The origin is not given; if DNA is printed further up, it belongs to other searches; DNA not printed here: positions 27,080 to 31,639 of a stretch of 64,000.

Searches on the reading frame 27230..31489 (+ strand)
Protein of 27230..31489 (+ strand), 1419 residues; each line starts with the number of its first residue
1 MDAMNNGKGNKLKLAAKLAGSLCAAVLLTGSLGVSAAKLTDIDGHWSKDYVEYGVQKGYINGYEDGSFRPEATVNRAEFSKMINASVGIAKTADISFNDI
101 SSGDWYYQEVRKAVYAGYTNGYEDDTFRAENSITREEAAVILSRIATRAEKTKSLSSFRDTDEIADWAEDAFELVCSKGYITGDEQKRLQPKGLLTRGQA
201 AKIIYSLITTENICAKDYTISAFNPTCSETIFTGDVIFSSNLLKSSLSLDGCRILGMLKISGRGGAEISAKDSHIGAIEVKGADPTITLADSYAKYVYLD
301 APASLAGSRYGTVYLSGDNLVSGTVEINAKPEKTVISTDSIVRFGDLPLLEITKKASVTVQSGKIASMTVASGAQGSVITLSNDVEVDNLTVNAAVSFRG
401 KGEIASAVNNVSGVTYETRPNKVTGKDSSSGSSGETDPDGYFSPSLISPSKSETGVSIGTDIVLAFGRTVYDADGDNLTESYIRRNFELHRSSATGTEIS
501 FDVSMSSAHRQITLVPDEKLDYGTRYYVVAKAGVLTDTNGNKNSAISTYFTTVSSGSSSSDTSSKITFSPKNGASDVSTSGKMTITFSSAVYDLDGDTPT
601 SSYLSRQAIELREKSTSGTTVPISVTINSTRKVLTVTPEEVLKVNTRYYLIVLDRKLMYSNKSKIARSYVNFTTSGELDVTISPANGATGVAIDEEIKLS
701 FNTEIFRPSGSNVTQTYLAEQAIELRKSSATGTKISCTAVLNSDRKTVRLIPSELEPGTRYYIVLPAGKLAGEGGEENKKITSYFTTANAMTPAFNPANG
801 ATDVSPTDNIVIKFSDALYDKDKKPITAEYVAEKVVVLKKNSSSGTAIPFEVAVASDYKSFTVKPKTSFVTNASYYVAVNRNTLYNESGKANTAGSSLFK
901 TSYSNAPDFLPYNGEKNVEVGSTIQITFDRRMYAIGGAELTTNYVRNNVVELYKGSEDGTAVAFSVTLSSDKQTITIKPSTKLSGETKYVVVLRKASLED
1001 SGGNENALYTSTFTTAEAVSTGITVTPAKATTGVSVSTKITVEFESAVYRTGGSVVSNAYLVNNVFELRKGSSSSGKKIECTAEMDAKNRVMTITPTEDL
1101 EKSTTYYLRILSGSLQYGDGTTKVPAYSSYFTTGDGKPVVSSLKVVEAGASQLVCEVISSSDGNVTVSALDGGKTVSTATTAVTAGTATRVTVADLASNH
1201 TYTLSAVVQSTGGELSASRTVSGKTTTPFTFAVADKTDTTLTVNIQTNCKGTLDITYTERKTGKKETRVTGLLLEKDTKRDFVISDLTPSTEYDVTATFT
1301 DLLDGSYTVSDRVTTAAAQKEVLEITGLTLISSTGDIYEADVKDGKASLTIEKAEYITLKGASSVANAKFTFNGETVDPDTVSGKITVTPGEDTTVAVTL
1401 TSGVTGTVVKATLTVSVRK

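Call 44: search_protein_families(library=pfam, proteins=[window:27230-31489:+], max_evalue=0.00001)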
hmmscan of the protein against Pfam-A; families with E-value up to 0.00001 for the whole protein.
window:27230-31489:+ (1419 aa): 2 families
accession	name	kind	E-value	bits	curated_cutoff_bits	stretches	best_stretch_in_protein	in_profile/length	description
PF13205.12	Big_5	-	1e-57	193.8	23.6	6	910-1015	11-105/105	Bacterial Ig-like domain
PF00395.25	SLH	-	2.6e-34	117.4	20.8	3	39-79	2-43/44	S-layer homology domain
